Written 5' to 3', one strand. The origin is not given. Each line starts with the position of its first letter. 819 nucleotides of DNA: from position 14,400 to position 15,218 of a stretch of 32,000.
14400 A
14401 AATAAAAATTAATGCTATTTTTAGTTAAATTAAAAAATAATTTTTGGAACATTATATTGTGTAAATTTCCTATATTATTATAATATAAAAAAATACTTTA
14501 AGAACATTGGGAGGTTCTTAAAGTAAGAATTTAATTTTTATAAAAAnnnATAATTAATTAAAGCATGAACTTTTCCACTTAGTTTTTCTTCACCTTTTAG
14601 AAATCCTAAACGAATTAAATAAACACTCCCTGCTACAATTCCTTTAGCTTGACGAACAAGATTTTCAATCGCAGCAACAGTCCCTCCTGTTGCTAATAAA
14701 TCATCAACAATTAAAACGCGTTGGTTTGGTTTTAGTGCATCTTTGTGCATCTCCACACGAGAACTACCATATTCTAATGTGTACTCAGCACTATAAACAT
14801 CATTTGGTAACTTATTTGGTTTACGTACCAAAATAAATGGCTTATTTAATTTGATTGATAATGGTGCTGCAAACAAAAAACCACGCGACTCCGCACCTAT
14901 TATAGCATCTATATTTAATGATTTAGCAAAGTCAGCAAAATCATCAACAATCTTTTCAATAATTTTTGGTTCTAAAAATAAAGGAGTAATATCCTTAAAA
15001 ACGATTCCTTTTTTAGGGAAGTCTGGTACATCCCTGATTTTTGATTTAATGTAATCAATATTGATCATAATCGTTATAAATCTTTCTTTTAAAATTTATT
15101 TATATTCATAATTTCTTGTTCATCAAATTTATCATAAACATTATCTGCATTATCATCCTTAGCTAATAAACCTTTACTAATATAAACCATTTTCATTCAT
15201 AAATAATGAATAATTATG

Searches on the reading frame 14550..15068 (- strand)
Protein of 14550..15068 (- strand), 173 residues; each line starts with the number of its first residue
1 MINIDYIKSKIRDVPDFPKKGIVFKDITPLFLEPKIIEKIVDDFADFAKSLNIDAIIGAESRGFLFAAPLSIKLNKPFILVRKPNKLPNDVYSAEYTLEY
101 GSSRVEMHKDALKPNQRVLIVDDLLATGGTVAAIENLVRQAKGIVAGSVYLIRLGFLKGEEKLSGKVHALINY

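Call 38: list_cluster_members(proteins=[P0001, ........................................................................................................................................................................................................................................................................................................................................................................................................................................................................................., window:14550-15068:-, window:19784-20497:+, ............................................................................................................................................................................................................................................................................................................, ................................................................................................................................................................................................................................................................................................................])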
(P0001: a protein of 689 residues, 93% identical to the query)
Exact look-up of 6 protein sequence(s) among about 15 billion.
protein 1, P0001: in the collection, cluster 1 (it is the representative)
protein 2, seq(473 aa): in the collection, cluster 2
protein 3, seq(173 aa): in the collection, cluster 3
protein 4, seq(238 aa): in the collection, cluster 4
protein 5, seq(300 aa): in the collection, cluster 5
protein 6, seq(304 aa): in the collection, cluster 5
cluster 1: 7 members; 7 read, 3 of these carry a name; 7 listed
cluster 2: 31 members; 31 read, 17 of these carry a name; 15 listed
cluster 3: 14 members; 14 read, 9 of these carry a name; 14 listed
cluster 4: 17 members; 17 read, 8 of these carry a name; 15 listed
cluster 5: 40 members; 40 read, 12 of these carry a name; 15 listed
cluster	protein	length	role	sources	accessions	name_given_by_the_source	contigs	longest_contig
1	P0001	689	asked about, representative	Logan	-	-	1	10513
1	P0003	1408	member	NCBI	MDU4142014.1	MAG: hypothetical protein E7H90_00855, partial [Ureaplasma parvum]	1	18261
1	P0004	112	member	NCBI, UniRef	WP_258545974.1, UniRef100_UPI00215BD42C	hypothetical protein, partial [Ureaplasma urealyticum] | hypothetical protein n=1 Tax=Ureaplasma urealyticum TaxID=2130 RepID=UPI00215BD42C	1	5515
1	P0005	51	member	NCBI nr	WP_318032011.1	hypothetical protein [Ureaplasma parvum]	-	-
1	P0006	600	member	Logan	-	-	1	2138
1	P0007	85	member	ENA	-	-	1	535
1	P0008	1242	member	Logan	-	-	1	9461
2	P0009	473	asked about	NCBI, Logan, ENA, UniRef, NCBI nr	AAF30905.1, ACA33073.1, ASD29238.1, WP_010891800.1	glycine--tRNA ligase [Ureaplasma parvum] | Glycine--tRNA ligase n=2 Tax=Ureaplasma parvum serovar 3 TaxID=38504 RepID=SYG_UREPA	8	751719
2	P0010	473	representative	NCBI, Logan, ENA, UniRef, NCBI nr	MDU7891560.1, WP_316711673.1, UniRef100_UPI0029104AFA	MAG: glycine--tRNA ligase [Ureaplasma parvum] | glycine--tRNA ligase n=1 Tax=Ureaplasma parvum TaxID=134821 RepID=UPI0029104AFA | glycine--tRNA ligase [Ureaplasma parvum]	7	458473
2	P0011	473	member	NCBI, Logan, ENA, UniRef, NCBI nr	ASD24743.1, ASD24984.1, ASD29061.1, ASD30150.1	glycine--tRNA ligase [Ureaplasma parvum] | Glycine--tRNA ligase n=1 Tax=Ureaplasma parvum TaxID=134821 RepID=A0AAC9T3J3_UREPR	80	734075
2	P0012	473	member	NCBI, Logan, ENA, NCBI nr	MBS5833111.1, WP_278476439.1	MAG: glycine--tRNA ligase [Ureaplasma parvum] | glycine--tRNA ligase [Ureaplasma parvum]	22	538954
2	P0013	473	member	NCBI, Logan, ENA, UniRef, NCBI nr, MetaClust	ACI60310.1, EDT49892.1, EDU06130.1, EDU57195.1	glycine--tRNA ligase [Ureaplasma urealyticum] | Glycine--tRNA ligase n=3 Tax=Ureaplasma urealyticum TaxID=2130 RepID=SYG_UREU1 | status=active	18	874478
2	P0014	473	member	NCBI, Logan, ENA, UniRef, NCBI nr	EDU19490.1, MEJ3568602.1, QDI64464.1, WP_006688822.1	glycine--tRNA ligase [Ureaplasma parvum] | glycine--tRNA ligase n=1 Tax=Ureaplasma parvum TaxID=134821 RepID=UPI000173BD93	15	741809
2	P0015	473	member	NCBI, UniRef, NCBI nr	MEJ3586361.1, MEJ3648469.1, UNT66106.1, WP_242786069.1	glycine--tRNA ligase [Ureaplasma urealyticum] | glycine--tRNA ligase n=1 Tax=Ureaplasma urealyticum TaxID=2130 RepID=UPI001F620901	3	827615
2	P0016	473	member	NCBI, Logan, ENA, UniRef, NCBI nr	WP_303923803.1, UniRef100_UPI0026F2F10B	glycine--tRNA ligase [Ureaplasma parvum] | glycine--tRNA ligase n=1 Tax=Ureaplasma parvum TaxID=134821 RepID=UPI0026F2F10B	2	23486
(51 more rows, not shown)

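Call 52: find_encoding_contigs(protein=P0009, flank=10000, max_places=3)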
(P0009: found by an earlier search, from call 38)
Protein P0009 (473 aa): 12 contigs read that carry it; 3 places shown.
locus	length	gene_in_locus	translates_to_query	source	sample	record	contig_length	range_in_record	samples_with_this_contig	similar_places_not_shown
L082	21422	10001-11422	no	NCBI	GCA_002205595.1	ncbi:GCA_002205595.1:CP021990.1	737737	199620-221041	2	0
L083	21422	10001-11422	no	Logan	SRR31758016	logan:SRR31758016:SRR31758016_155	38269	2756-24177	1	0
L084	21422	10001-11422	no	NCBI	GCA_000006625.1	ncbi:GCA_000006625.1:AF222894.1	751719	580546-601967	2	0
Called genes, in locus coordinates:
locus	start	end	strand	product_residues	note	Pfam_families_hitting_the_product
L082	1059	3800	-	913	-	-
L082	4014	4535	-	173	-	PF00156:Pribosyltran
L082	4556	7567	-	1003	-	-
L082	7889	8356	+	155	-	PF02130:YbeY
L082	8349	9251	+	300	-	PF00009:GTP_EFTU (faint), PF00350:Dynamin_N (faint), PF01926:MMR_HSR1, PF02421:FeoB_N, PF03193:RsgA_GTPase (faint), PF04548:AIG1, PF10662:PduV-EutP (faint), PF07650:KH_2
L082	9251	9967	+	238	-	PF02565:RecO_C (weak)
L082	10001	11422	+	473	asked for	PF28494:GlyRS_ins_1 (weak), PF00587:tRNA-synt_2b, PF03129:HGTP_anticodon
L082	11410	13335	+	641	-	PF01807:Zn_ribbon_DnaG, PF08275:DNAG_N, PF01751:Toprim, PF13155:Toprim_2, PF13662:Toprim_4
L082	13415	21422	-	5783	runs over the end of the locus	PF07198:DUF1410, PF23376:Fn3_VIN3 (faint)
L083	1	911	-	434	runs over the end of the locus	PF03372:Exo_endo_phos (weak)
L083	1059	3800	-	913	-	-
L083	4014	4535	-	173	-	PF00156:Pribosyltran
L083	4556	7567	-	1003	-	-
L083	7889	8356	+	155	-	PF02130:YbeY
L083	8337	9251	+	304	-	PF00009:GTP_EFTU (faint), PF02421:FeoB_N, PF03193:RsgA_GTPase (weak), PF00350:Dynamin_N (faint), PF01926:MMR_HSR1, PF04548:AIG1, PF07650:KH_2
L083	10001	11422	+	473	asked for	PF28494:GlyRS_ins_1 (weak), PF00587:tRNA-synt_2b, PF03129:HGTP_anticodon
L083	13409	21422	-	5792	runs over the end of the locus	PF07198:DUF1410, PF23376:Fn3_VIN3 (faint)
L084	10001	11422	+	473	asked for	PF28494:GlyRS_ins_1 (weak), PF00587:tRNA-synt_2b, PF03129:HGTP_anticodon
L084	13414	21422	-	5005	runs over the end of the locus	PF07198:DUF1410 (weak), PF23376:Fn3_VIN3 (faint)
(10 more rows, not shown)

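Call 53: find_encoding_contigs(protein=P0013, flank=10000, max_places=4)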
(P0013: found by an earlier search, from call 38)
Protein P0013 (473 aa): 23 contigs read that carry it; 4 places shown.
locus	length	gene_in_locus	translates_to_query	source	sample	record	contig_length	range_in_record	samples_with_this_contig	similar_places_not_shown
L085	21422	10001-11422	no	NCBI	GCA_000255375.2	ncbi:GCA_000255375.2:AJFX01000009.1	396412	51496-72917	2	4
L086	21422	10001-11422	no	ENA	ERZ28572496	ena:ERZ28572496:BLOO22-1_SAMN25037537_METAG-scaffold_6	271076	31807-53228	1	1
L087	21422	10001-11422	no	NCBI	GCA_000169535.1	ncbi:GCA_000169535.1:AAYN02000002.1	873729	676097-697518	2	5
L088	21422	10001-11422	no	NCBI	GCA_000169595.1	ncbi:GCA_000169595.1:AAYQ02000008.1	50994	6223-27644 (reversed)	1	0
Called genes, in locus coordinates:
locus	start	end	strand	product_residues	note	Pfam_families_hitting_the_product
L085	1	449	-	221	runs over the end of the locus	-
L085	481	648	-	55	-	-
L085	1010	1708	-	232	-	-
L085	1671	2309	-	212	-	-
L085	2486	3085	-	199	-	-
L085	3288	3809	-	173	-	PF00156:Pribosyltran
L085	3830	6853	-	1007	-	-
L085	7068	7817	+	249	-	-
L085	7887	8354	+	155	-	PF02130:YbeY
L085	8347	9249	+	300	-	PF00009:GTP_EFTU (faint), PF00350:Dynamin_N (faint), PF01926:MMR_HSR1, PF02421:FeoB_N, PF03193:RsgA_GTPase (faint), PF04548:AIG1, PF10662:PduV-EutP (weak), PF07650:KH_2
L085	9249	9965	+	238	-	PF11967:RecO_N (faint), PF02565:RecO_C (weak)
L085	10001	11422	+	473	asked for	PF28494:GlyRS_ins_1 (weak), PF00587:tRNA-synt_2b, PF03129:HGTP_anticodon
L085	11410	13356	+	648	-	PF01807:Zn_ribbon_DnaG, PF08275:DNAG_N, PF01751:Toprim, PF13155:Toprim_2, PF13662:Toprim_4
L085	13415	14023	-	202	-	PF00163:Ribosomal_S4, PF01479:S4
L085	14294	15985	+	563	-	-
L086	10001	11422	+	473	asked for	PF28494:GlyRS_ins_1 (weak), PF00587:tRNA-synt_2b, PF03129:HGTP_anticodon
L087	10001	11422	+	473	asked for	PF28494:GlyRS_ins_1 (weak), PF00587:tRNA-synt_2b, PF03129:HGTP_anticodon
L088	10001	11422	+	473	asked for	PF28494:GlyRS_ins_1 (weak), PF00587:tRNA-synt_2b, PF03129:HGTP_anticodon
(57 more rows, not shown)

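Call 70: find_encoding_contigs(protein=P0004, flank=6000, max_places=3)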
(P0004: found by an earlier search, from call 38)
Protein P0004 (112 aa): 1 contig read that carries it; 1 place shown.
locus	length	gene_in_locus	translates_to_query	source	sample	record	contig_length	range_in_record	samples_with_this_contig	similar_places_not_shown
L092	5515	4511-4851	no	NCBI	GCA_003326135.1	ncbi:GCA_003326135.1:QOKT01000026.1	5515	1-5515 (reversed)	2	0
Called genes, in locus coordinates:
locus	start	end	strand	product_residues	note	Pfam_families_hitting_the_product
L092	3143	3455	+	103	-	-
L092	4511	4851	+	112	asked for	-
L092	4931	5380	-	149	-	-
